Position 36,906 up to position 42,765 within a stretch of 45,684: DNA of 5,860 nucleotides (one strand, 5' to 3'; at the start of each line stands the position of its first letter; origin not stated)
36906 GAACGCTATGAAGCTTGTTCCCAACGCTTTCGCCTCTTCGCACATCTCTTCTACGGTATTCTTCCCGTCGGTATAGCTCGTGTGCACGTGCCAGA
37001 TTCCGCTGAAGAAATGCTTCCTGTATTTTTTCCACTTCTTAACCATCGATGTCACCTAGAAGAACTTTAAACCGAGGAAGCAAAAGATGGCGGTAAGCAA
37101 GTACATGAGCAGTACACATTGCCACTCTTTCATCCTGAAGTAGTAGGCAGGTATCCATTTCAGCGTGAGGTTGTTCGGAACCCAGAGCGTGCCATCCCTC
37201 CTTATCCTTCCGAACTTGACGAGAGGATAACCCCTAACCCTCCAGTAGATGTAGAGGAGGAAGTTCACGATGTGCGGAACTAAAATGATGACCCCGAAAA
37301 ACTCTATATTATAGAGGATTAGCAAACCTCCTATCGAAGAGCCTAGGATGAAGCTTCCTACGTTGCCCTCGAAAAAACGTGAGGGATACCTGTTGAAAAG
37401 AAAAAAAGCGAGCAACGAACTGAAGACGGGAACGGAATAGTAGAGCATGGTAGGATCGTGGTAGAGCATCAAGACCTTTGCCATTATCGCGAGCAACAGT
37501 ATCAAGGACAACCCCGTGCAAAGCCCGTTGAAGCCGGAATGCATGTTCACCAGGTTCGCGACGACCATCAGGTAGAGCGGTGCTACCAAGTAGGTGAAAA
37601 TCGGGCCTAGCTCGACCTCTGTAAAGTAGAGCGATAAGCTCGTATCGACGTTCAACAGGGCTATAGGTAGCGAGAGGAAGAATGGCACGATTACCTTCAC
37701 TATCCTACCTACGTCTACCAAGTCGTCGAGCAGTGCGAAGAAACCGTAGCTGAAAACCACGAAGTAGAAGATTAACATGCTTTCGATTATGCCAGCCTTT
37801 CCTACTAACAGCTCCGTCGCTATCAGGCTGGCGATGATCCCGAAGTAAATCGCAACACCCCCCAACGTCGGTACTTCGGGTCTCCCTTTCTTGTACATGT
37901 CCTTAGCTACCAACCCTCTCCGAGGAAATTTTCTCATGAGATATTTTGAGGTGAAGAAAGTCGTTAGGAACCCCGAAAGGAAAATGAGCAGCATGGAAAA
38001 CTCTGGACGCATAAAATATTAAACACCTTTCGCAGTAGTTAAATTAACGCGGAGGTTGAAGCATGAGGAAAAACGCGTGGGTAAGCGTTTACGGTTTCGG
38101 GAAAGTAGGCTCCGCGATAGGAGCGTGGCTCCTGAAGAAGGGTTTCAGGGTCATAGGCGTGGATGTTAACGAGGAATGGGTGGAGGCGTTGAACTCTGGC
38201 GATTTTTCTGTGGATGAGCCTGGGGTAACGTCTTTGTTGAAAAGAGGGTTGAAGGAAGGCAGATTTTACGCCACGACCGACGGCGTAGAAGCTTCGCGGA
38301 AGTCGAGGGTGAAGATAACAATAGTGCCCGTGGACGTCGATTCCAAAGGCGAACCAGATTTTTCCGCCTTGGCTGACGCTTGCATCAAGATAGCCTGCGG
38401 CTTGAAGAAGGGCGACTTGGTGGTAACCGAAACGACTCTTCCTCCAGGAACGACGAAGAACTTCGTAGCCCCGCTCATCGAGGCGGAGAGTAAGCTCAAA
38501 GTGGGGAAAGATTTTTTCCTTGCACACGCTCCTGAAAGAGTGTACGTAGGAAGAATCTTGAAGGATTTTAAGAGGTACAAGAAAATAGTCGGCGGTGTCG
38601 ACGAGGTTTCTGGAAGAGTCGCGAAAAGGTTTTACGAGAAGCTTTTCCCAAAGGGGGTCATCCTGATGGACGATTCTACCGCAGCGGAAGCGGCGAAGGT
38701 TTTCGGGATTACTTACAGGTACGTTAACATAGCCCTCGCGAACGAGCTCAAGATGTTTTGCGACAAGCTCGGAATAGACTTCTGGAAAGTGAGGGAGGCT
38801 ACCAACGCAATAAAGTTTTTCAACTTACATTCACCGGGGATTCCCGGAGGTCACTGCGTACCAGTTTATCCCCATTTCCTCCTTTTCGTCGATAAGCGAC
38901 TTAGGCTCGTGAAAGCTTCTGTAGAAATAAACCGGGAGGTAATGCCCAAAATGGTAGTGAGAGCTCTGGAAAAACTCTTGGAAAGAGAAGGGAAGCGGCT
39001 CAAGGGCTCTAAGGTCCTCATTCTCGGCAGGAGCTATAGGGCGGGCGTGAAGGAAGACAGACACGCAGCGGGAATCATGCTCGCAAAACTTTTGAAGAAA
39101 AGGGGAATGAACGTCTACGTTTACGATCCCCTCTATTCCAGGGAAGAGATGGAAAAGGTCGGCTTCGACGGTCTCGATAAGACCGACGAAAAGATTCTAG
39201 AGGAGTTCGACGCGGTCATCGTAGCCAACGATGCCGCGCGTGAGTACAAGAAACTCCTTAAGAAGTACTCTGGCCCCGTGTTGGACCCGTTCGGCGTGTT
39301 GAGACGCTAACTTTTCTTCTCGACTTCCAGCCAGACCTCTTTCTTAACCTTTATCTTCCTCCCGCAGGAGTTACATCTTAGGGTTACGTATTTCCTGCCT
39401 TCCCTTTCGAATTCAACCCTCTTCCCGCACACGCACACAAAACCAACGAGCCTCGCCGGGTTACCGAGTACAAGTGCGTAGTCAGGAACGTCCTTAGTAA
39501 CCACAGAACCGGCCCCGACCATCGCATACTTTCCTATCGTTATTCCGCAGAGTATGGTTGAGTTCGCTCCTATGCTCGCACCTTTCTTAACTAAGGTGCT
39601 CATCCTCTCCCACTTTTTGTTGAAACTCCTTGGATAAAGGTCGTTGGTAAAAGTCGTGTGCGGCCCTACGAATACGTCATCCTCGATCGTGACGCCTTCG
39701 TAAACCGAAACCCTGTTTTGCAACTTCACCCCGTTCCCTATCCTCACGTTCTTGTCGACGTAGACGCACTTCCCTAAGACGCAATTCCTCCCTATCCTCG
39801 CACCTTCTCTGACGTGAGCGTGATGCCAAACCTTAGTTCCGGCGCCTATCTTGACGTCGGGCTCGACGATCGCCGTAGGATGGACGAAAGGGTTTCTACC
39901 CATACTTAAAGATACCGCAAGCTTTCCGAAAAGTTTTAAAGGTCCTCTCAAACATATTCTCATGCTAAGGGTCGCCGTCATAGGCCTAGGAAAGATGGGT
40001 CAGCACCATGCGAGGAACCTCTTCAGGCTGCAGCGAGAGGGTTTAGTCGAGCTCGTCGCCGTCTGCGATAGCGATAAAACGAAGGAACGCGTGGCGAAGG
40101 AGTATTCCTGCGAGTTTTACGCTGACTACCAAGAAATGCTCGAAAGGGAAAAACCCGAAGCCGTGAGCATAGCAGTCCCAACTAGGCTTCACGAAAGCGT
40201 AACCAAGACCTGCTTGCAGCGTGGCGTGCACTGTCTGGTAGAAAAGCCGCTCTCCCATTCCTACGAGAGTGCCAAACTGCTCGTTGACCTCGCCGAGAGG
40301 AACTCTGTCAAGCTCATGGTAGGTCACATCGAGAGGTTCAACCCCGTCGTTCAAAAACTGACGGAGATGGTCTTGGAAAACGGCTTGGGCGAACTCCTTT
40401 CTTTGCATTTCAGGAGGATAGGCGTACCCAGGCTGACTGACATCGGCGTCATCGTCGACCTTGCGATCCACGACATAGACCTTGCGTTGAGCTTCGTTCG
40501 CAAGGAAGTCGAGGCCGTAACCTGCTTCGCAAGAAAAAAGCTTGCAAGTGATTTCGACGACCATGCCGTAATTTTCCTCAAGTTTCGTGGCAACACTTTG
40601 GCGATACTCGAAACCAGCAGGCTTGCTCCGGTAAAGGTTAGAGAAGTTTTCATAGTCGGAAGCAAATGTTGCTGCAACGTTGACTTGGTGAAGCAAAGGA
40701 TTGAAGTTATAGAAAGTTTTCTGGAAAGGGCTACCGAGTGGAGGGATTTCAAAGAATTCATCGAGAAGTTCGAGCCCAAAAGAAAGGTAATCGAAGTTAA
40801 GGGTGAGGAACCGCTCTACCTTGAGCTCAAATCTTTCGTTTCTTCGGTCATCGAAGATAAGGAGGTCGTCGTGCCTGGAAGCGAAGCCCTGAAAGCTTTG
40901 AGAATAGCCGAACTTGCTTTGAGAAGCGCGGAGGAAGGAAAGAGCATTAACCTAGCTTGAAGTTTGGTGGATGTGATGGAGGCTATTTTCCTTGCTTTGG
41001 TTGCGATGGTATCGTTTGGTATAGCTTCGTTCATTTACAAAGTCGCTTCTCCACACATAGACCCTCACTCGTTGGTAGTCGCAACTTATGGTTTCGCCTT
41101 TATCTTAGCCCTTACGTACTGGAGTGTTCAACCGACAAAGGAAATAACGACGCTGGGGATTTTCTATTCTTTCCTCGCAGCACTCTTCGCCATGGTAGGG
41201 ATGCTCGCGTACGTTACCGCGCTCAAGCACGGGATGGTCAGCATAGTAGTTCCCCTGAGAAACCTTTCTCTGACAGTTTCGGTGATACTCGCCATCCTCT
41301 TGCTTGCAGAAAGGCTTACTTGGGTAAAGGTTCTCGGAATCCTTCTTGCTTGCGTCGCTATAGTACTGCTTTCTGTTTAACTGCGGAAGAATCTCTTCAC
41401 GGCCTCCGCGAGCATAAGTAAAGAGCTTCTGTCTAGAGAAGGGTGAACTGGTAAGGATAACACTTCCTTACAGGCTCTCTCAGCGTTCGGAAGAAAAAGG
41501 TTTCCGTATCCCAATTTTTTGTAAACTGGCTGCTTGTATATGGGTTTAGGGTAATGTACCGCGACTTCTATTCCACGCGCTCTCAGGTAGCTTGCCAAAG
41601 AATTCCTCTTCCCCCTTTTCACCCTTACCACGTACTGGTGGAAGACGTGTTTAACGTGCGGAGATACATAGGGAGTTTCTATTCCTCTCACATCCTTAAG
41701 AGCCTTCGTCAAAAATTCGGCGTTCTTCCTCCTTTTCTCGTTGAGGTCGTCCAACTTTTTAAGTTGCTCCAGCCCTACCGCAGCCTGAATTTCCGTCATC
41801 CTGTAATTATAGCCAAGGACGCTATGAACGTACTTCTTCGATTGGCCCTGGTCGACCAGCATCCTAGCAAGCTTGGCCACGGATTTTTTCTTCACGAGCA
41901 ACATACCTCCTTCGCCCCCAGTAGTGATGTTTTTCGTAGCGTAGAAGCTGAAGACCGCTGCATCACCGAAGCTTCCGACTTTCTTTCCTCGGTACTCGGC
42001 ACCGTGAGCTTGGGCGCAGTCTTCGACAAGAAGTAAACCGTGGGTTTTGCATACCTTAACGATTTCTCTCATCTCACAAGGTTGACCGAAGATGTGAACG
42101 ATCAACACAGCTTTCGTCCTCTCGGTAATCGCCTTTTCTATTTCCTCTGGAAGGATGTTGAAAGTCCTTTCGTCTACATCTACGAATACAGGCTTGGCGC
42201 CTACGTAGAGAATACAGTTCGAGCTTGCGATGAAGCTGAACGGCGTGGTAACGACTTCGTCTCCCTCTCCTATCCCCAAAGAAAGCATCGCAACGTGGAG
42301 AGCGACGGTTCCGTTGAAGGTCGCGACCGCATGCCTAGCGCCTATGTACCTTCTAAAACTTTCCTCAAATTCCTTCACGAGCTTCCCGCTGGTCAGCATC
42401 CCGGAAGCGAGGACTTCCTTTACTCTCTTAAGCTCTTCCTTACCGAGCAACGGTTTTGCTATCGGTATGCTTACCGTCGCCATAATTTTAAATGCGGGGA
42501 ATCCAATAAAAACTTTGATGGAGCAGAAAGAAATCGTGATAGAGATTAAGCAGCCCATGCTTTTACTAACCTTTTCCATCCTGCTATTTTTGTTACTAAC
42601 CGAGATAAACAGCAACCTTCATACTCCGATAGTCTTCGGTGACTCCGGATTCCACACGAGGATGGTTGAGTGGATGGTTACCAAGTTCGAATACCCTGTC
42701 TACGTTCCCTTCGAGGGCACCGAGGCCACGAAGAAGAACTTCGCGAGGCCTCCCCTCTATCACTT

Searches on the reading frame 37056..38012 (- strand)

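Call 19: search_protein_families(library=pfam, max_evalue=0.001, proteins=[window:37056-38012:-])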
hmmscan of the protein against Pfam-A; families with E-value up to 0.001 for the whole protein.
window:37056-38012:- (318 aa): 1 family
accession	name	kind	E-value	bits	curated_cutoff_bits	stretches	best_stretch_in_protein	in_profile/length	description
PF00953.26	Glycos_transf_4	-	3.9e-23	82.6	27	1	80-233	2-158/160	Glycosyl transferase family 4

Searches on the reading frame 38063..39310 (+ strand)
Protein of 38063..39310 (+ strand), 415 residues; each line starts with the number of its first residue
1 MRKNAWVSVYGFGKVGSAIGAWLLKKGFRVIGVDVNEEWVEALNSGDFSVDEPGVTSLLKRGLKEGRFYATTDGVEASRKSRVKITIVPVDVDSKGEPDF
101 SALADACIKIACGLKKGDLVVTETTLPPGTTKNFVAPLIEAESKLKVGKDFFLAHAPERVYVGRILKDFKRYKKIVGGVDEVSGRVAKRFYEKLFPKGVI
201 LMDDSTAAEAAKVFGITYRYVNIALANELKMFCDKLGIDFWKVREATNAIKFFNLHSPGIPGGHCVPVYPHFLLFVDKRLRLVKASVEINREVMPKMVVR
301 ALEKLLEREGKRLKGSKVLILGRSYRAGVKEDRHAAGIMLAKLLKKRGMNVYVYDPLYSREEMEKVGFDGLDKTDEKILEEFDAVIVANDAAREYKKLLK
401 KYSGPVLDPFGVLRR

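Call 19: search_protein_families(library=pfam, max_evalue=0.001, proteins=[window:38063-39310:+])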
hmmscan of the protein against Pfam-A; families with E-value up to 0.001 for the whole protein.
window:38063-39310:+ (415 aa): 5 families
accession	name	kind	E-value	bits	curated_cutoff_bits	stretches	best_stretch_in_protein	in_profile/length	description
PF03721.20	UDPG_MGDP_dh_N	-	8.9e-36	123.6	27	1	7-185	3-181/187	UDP-glucose/GDP-mannose dehydrogenase family, NAD binding domain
PF00984.24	UDPG_MGDP_dh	-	8e-17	61.6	25.4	1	207-291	2-93/94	UDP-glucose/GDP-mannose dehydrogenase family, central domain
PF03720.21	UDPG_MGDP_dh_C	-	3e-10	40.8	30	1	319-399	1-82/103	UDP-glucose/GDP-mannose dehydrogenase family, UDP binding domain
PF02826.25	2-Hacid_dh_C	-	1.5e-06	28.1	25.1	0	336-400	47-110/178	D-isomer specific 2-hydroxyacid dehydrogenase, NAD binding domain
PF03446.21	NAD_binding_2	-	0.00018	22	21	0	7-136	2-105/161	NAD binding domain of 6-phosphogluconate dehydrogenase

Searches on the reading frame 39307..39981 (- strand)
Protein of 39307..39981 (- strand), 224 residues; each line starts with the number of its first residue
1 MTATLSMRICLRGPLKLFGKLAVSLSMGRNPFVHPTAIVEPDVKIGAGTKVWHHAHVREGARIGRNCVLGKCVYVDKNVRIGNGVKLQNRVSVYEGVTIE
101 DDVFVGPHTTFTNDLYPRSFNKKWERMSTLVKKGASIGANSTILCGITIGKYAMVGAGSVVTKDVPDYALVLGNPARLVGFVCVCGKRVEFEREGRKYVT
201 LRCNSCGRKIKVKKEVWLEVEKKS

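Call 19: search_protein_families(library=pfam, max_evalue=0.001, proteins=[window:39307-39981:-])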
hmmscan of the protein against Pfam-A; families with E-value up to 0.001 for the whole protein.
window:39307-39981:- (224 aa): 4 families
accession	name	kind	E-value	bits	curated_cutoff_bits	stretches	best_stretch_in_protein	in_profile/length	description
PF00132.30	Hexapep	-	1.1e-27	94.9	27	4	78-112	1-35/36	Bacterial transferase hexapeptide (six repeats)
PF14602.12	Hexapep_2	-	3.3e-11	43.2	27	1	136-163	9-34/34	Hexapeptide repeat of succinyl-transferase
PF25084.1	LbH_EIF2B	-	2.3e-09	37.6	54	1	34-108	13-90/105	EIF2B subunit epsilon LbH domain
PF25247.1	LbH_GLGC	-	1e-06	29.2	27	1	62-98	75-110/135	GLGC left-handed parallel beta-helix domain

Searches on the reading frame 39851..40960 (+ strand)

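Call 19: search_protein_families(library=pfam, max_evalue=0.001, proteins=[window:39851-40960:+])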
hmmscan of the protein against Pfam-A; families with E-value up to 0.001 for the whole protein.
window:39851-40960:+ (369 aa): 6 families
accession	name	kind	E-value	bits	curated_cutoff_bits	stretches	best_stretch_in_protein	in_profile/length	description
PF01408.29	GFO_IDH_MocA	-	8.4e-33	114.1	24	1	39-159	1-120/120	Oxidoreductase family, NAD-binding Rossmann fold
PF22725.1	GFO_IDH_MocA_C3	-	1.4e-13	51.3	27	1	168-272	2-120/124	GFO/IDH/MocA C-terminal domain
PF02894.22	GFO_IDH_MocA_C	-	1.6e-12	48.1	22.9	1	195-368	37-218/218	Oxidoreductase family, C-terminal alpha/beta domain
PF03447.22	NAD_binding_3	-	3.9e-07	31.2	24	1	45-157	1-115/116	Homoserine dehydrogenase, NAD binding domain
PF03435.24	Sacchrp_dh_NADP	-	0.0005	20.9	25.1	0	41-129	1-96/129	Saccharopine dehydrogenase NADP binding domain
PF03446.21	NAD_binding_2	-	0.0009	19.7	21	0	40-111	1-65/161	NAD binding domain of 6-phosphogluconate dehydrogenase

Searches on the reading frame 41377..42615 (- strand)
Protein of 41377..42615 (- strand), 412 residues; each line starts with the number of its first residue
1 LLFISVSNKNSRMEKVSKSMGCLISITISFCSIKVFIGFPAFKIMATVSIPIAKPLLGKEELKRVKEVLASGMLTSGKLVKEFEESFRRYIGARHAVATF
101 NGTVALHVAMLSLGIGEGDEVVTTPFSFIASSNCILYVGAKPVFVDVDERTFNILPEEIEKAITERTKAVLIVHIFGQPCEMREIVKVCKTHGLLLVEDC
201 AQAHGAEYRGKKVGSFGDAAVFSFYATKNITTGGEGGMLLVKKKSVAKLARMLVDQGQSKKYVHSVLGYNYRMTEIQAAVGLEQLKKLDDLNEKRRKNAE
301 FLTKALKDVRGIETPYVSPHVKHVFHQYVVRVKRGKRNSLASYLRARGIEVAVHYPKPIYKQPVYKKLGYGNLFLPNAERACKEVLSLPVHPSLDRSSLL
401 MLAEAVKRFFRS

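Call 19: search_protein_families(library=pfam, max_evalue=0.001, proteins=[window:41377-42615:-])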
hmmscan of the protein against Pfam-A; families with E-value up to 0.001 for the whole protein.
window:41377-42615:- (412 aa): 5 families
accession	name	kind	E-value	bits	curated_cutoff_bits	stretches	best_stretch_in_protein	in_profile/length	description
PF01041.23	DegT_DnrJ_EryC1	-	1.1e-132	443.1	19.8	1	57-405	3-358/360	DegT/DnrJ/EryC1/StrS aminotransferase family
PF00266.25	Aminotran_5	-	1.1e-09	38.2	21.5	1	78-351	43-335/371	Aminotransferase class-V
PF01212.27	Beta_elim_lyase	-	5.6e-08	32.9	27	1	79-314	33-273/288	Beta-eliminating lyase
PF00155.27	Aminotran_1_2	-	5.3e-07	29.6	19.7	1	79-207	43-193/361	Aminotransferase class I and II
PF01053.26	Cys_Met_Meta_PP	-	6.8e-06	25.3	27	1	82-249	56-221/381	Cys/Met metabolism PLP-dependent enzyme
